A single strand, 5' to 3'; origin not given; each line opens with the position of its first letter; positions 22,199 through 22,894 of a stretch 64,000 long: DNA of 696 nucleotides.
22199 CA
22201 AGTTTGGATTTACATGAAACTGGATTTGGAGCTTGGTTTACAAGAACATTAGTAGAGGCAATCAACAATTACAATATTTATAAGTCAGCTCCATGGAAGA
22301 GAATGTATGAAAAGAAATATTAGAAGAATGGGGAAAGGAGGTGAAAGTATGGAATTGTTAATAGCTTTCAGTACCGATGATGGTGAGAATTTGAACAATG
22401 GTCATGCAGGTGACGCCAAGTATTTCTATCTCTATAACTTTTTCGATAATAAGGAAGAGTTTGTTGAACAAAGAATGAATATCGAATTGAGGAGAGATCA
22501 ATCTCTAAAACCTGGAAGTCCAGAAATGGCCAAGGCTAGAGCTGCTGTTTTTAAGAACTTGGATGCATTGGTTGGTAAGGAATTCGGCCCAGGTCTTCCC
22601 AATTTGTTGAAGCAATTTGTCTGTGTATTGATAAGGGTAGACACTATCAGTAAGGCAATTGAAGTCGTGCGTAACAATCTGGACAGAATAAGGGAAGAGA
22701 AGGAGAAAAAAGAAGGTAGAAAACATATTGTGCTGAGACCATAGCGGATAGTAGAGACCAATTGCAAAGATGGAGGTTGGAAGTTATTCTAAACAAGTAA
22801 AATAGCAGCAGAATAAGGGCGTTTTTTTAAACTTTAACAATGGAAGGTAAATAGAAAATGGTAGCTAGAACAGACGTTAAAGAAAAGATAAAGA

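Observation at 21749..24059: AT-rich ~2.2 kb Fe–S-themed gene cassette bounded by ~90-bp direct repeats, inserted upstream of the type III-A CRISPR operon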

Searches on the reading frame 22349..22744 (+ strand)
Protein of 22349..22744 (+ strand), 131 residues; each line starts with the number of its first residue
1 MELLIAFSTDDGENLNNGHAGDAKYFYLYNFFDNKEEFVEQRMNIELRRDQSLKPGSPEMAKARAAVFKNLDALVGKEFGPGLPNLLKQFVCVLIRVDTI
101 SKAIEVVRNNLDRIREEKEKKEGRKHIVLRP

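Call 7: search_protein_families(library=pfam, proteins=[window:22349-22744:+], max_evalue=0.1)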
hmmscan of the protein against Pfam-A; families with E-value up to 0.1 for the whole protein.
window:22349-22744:+ (131 aa): 1 family
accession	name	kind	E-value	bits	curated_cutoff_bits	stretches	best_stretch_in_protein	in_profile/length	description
PF02579.22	Nitro_FeMo-Co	-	4.2e-06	27.4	26.3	1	17-105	6-90/94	Dinitrogenase iron-molybdenum cofactor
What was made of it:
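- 22349..22744 (+): NifX-like (PF02579) small protein, 131 aa, intact. Call 7.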

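Call 36: find_homologous_proteins(query=window:22349-22744:+)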
Query window:22349-22744:+ (131 aa): 68 proteins with E <= 0.001 among 83 candidates.
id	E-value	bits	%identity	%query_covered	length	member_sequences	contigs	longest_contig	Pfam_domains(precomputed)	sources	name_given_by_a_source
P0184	5.0e-80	284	100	100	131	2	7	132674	PF02579.23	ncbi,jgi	-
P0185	1.3e-69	250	88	100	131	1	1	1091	PF02579.23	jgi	jgi:predicted Fe-Mo cluster-binding NifX family protein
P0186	2.4e-69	249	88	100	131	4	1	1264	PF02579.23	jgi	jgi:predicted Fe-Mo cluster-binding NifX family protein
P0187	6.5e-68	245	88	99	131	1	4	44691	PF02579.23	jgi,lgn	-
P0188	1.2e-67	244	87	100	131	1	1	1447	PF02579.23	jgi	-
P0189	3.0e-67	242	86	100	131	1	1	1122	PF02579.23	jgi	-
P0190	2.3e-66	240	86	99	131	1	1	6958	PF02579.23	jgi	-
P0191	2.1e-65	237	84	100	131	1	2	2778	PF02579.23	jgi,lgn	-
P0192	2.5e-65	236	84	100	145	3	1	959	PF02579.23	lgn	-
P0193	5.1e-65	235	82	100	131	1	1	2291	PF02579.23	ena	-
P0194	2.9e-64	233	82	100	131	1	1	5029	PF02579.23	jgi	-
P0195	1.5e-63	231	82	99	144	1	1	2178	PF02579.23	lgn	-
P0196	3.1e-63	230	82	100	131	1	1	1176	PF02579.23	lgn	-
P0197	5.4e-63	229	82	100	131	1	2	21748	PF02579.23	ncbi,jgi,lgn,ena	-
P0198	1.4e-62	227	79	100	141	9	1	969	PF02579.23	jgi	jgi:predicted Fe-Mo cluster-binding NifX family protein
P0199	2.6e-62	227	79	100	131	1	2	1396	PF02579.23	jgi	jgi:predicted Fe-Mo cluster-binding NifX family protein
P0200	2.7e-62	227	79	100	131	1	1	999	PF02579.23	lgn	-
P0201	3.3e-62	226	84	98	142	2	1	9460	PF02579.23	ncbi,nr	ncbi:MAG TPA: hypothetical protein HA348_01760, partial [Thermoplasmata archaeon]|nr:hypothetical pr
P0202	3.3e-58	213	76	98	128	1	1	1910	PF02579.23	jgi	-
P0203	3.3e-58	213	75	100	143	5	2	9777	PF02579.23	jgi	jgi:predicted Fe-Mo cluster-binding NifX family protein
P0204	5.0e-58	213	75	98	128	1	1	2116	PF02579.23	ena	-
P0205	8.8e-56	205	71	99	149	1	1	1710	PF02579.23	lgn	-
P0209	7.7e-54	199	70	99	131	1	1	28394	PF02579.23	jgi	-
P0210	4.8e-51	190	74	89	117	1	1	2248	PF02579.23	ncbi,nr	ncbi:MAG TPA: NifB/NifX family molybdenum-iron cluster-binding protein [Acidobacteriota bacterium]|n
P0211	1.2e-45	173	61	100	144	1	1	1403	PF02579.23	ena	-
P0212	1.5e-45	172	62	100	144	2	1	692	PF02579.23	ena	-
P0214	2.0e-45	172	62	100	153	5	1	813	PF02579.23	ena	-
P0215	5.7e-45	171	60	100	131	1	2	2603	PF02579.23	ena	-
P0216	1.6e-44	169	60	100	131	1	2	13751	PF02579.23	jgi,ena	-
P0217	3.1e-44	168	60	100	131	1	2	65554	PF02579.23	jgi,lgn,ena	-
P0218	3.2e-44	168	58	99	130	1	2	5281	PF02579.23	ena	-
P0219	8.1e-44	167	60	100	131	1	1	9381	PF02579.23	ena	-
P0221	1.2e-42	163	58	99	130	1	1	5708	PF02579.23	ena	-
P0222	9.4e-42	160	58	100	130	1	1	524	PF02579.23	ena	-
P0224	5.8e-40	154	56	98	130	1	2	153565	PF02579.23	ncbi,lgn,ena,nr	ncbi:hypothetical protein KAW65_02520 [candidate division WOR-3 bacterium]|nr:hypothetical protein [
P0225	2.4e-39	152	56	98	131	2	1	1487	PF02579.23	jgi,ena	-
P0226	2.6e-39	152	54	100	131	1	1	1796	PF02579.23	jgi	-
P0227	1.3e-38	150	52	100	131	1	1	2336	PF02579.23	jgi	-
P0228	2.8e-38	149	52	100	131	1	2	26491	PF02579.23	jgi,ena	-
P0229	4.7e-38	148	55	100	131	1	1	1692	PF02579.23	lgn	-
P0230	7.3e-38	148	53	100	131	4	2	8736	PF02579.23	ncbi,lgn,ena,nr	ncbi:MAG: hypothetical protein J7L53_02480 [Deltaproteobacteria bacterium]|nr:hypothetical protein [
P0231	7.7e-38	148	52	100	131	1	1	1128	PF02579.23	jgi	-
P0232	9.0e-38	147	55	100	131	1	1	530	PF02579.23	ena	-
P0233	9.3e-38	147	52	100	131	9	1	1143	PF02579.23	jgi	-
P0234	1.0e-37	147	53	98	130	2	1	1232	PF02579.23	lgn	-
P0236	1.3e-37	147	50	100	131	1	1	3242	PF02579.23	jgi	-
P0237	1.5e-37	147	51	100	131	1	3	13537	PF02579.23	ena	-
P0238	4.1e-37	145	48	99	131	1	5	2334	PF02579.23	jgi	jgi:predicted Fe-Mo cluster-binding NifX family protein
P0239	1.1e-36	144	50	100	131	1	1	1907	PF02579.23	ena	-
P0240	6.8e-36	141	48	99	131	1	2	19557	PF02579.23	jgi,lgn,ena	-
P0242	2.6e-35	139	48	99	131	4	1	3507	PF02579.23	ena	-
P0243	3.5e-35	139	48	99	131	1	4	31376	PF02579.23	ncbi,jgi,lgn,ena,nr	ncbi:MAG: dinitrogenase iron-molybdenum cofactor biosynthesis protein [Deltaproteobacteria bacterium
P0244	3.9e-35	139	53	100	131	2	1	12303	PF02579.23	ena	-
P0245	5.9e-35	138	46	99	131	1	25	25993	PF02579.23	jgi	-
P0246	1.3e-34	137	48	99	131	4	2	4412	PF02579.23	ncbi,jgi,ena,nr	ncbi:MAG TPA: dinitrogenase iron-molybdenum cofactor biosynthesis protein [Desulfobacteraceae bacter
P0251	7.3e-10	57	84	28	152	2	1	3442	PF04060.19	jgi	-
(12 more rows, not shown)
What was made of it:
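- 22349..22744 (+): Homologs of 82-88% identity and the same length (call 36).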

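Call 37: find_encoding_contigs(protein=P0187, flank=8000, max_places=4)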
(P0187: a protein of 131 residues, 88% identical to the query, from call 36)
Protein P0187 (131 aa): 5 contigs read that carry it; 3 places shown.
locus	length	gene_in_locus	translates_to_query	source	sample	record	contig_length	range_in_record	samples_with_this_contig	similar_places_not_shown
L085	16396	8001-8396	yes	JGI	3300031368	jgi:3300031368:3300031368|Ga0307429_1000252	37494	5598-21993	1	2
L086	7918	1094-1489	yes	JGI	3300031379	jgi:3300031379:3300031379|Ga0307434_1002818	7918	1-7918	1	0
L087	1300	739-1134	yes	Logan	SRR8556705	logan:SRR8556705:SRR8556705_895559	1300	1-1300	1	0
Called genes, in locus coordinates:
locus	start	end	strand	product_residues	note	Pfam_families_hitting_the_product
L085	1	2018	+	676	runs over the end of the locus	PF04879:Molybdop_Fe4S4, PF00384:Molybdopterin, PF01568:Molydop_binding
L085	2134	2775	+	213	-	PF01135:PCMT (weak), PF01209:Ubie_methyltran, PF13489:Methyltransf_23, PF02353:CMAS (weak), PF13847:Methyltransf_31, PF08241:Methyltransf_11, PF08242:Methyltransf_12, PF13649:Methyltransf_25, +1 more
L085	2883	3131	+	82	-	PF00462:Glutaredoxin, PF13417:GST_N_3 (faint), PF13409:GST_N_2 (weak)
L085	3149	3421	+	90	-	PF00166:Cpn10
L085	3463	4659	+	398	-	PF00085:Thioredoxin, PF13098:Thioredoxin_2 (weak), PF26551:DUF8180, PF01883:FeS_assembly_P (weak)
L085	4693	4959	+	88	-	PF00037:Fer4 (weak), PF12797:Fer4_2 (faint), PF13237:Fer4_10 (faint), PF12838:Fer4_7 (weak), PF13187:Fer4_9 (weak)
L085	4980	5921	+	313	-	PF01266:DAO (faint), PF01494:FAD_binding_3 (faint), PF01946:Thi4 (faint), PF03486:HI0933_like (faint), PF07992:Pyr_redox_2, PF12831:FAD_oxidored (faint), PF13738:Pyr_redox_3, PF00070:Pyr_redox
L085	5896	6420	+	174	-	PF01135:PCMT (weak), PF01209:Ubie_methyltran, PF01728:FtsJ, PF06325:PrmA, PF13847:Methyltransf_31, PF13649:Methyltransf_25, PF08241:Methyltransf_11, PF08242:Methyltransf_12, +4 more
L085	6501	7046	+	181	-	PF00085:Thioredoxin, PF13098:Thioredoxin_2 (weak), PF26551:DUF8180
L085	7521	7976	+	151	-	PF01592:NifU_N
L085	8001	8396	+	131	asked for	PF02579:Nitro_FeMo-Co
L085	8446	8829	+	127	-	-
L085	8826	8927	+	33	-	-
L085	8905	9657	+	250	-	PF01656:CbiA, PF02374:ArsA_ATPase (weak), PF10609:ParA (weak), PF13614:AAA_31 (weak)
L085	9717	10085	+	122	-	-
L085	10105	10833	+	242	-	PF04060:FeS, PF02572:CobA_CobO_BtuR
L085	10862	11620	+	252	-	PF06745:ATPase (weak)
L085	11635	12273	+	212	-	PF23023:Anti-Pycsar_Apyc1, PF00753:Lactamase_B, PF12706:Lactamase_B_2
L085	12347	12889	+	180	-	PF04060:FeS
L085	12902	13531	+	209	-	PF12654:DUF3786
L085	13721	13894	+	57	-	-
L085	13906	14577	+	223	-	PF05050:Methyltransf_21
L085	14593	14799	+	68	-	PF09723:Zn_ribbon_8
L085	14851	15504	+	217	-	PF07920:DUF1684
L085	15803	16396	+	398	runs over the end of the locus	PF01266:DAO (faint), PF07992:Pyr_redox_2, PF13738:Pyr_redox_3, PF00070:Pyr_redox, PF02852:Pyr_redox_dim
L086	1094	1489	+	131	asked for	PF02579:Nitro_FeMo-Co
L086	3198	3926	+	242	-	PF04060:FeS, PF02572:CobA_CobO_BtuR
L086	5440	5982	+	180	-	PF04060:FeS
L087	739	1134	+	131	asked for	PF02579:Nitro_FeMo-Co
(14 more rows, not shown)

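Call 38: find_encoding_contigs(protein=P0197, flank=8000, max_places=3)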
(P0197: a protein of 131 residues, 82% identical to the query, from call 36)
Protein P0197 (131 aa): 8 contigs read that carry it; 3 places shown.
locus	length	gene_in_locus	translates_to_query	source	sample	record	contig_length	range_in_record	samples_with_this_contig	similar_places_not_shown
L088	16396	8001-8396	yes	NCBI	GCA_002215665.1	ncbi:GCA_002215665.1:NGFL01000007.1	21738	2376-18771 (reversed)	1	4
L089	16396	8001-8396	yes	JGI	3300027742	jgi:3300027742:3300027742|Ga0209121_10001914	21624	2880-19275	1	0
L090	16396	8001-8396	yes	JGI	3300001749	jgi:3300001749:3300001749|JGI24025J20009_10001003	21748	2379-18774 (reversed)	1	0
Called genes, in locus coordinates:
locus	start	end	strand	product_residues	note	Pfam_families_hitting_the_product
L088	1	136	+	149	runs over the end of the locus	PF02535:Zip (faint)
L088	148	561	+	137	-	-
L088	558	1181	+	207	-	PF14520:HHH_5 (weak), PF02481:DNA_processg_A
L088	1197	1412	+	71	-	PF02481:DNA_processg_A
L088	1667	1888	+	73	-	-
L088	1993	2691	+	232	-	PF02684:LpxB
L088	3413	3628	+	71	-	-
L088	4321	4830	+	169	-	PF14251:PterinBD-DUF4346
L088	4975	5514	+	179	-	PF07690:MFS_1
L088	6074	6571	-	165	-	PF13384:HTH_23, PF13518:HTH_28, PF13551:HTH_29, PF13565:HTH_32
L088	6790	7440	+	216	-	PF07690:MFS_1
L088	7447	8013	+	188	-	PF07920:DUF1684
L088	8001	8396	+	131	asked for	PF02579:Nitro_FeMo-Co (weak)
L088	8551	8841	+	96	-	PF01910:Thiamine_BP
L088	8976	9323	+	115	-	PF04060:FeS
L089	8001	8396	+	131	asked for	PF02579:Nitro_FeMo-Co (weak)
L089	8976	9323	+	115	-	PF04060:FeS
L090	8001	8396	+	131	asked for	PF02579:Nitro_FeMo-Co (weak)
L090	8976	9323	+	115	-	PF04060:FeS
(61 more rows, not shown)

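Call 57: search_protein_families(library=ncbifam, proteins=[L085:7521-7976:+, window:22349-22744:+], max_evalue=0.01)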
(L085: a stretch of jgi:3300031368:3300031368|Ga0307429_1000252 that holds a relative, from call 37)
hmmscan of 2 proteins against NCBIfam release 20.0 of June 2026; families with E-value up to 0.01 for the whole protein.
L085:7521-7976:+ (151 aa): 3 families
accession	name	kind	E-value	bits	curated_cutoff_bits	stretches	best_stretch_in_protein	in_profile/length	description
TIGR03419.1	NifU_clost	equivalog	1.4e-13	51.3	187.9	1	21-136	2-117/121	Fe-S cluster assembly scaffold protein NifU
TIGR02000.1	NifU_proper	equivalog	3.4e-08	33.2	273.3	1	20-117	4-101/290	Fe-S cluster assembly protein NifU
TIGR01999.1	iscU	equivalog_domain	1.7e-07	31.4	192.4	1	21-136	2-120/124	Fe-S cluster assembly scaffold IscU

window:22349-22744:+ (131 aa): 1 family
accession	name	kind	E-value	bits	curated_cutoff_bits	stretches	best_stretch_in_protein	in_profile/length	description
TIGR02663.1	nifX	equivalog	0.0018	18.7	112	1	4-50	2-46/119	nitrogen fixation protein NifX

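Call 58: search_protein_families(library=padloc, proteins=[L085:7521-7976:+, window:22349-22744:+], max_evalue=0.01)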
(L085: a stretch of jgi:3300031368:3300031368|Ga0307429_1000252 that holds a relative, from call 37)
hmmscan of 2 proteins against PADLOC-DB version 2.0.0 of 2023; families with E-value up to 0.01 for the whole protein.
L085:7521-7976:+ (151 aa): 0 families

window:22349-22744:+ (131 aa): 0 families

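Call 60: search_protein_families(library=pfam, proteins=[L085:7521-7976:+, L085:8446-8829:+], max_evalue=0.1)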
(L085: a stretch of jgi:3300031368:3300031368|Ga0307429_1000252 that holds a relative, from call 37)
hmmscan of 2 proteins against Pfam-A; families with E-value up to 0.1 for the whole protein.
L085:7521-7976:+ (151 aa): 2 families
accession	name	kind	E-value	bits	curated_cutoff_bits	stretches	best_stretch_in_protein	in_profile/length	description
PF01592.21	NifU_N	-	2.2e-09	38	22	1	21-136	3-121/127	NifU-like N terminal domain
PF20600.3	ExoX-like_C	-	0.0059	16.4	26.5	1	94-110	7-23/30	Exodeoxyribonuclease X-like C-terminal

L085:8446-8829:+ (127 aa): 3 families
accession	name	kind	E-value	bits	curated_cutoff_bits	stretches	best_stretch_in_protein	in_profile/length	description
PF04060.18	FeS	-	6.5e-08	32.6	23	1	18-49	1-32/33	Putative Fe-S cluster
PF18921.5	Cyanophycin_syn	-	0.023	15.1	27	1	5-42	15-52/115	Cyanophycin synthase-like N-terminal domain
PF18912.6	DZR_2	-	0.073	13.3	27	0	30-72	12-51/56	Double zinc ribbon domain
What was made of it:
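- On IscU / NifU_N scaffold: The fold family is supported through the L085 ortholog (38 bits, call 60).
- Checked: The 60-aa IscU-like ORF alone is below cut-off (13.3 against 22 bits), but its intact 151-aa ortholog in L085 passes NifU_N (38 bits, call 60).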

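Call 74: find_related_loci(query=window:22349-22744:+, collection=viral_contigs, flank=6000)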
Query window:22349-22744:+ (131 aa) in viral_contigs; peptide patterns used: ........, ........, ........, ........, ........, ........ (x = any residue, [..] = any of these).
34 stretches matched a pattern, but none encodes a relative of the query by tblastn (E <= 1e-3).
